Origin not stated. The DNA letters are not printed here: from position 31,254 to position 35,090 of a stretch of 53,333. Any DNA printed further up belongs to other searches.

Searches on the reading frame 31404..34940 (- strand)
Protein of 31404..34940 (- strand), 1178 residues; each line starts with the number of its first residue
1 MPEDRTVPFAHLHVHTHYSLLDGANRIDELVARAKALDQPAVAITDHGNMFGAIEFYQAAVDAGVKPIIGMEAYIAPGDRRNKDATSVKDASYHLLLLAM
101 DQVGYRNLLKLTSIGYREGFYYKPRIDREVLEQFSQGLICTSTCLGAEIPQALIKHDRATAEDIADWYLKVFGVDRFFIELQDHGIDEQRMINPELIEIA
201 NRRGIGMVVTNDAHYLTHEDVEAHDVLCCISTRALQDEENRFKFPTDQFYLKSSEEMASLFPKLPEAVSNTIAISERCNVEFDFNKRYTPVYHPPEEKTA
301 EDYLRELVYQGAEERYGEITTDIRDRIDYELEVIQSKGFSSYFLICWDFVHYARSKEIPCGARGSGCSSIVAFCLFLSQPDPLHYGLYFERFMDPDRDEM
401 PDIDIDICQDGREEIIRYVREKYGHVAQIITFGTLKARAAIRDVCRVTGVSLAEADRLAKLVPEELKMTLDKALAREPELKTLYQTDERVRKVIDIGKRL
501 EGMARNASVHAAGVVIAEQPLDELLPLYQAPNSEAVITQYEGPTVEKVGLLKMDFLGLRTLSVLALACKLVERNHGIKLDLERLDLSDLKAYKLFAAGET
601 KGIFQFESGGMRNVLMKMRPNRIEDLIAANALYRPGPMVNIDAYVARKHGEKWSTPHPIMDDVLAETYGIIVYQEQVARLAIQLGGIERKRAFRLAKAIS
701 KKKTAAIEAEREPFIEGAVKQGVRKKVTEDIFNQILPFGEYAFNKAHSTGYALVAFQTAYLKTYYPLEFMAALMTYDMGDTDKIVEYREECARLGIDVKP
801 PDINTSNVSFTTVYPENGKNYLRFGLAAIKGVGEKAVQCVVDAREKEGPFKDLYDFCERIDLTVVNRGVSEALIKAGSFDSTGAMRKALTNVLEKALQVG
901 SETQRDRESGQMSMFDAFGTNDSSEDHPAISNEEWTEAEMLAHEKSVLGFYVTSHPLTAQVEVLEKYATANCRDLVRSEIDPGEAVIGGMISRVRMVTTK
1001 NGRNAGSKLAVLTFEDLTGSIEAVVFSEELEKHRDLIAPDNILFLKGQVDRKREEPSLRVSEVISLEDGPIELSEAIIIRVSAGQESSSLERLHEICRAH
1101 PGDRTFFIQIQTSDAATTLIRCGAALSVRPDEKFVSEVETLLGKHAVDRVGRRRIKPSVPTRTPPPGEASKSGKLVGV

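Call 5: search_protein_families(library=pfam, proteins=[window:31404-34940:-], max_evalue=0.01)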
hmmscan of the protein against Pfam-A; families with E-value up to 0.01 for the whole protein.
window:31404-34940:- (1178 aa): 6 families
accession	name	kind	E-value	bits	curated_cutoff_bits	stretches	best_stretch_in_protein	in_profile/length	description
PF07733.18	DNA_pol3_alpha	-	6.8e-94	314.7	23.9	1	302-557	1-260/260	Bacterial DNA polymerase III alpha NTPase domain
PF02811.25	PHP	-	4.4e-61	206.4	26.4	1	11-184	1-164/164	PHP domain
PF17657.6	DNA_pol3_finger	-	3e-54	183.2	22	1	560-722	1-166/166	Bacterial DNA polymerase III alpha subunit finger domain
PF14579.12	HHH_6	-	1.1e-29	102.9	25.6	1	795-889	1-90/90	Helix-hairpin-helix motif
PF01336.31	tRNA_anti-codon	-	2.5e-10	40.6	27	1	986-1064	2-73/75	OB-fold nucleic acid binding domain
PF12836.13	HHH_3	-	0.006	17.1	27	0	826-856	16-46/65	Helix-hairpin-helix motif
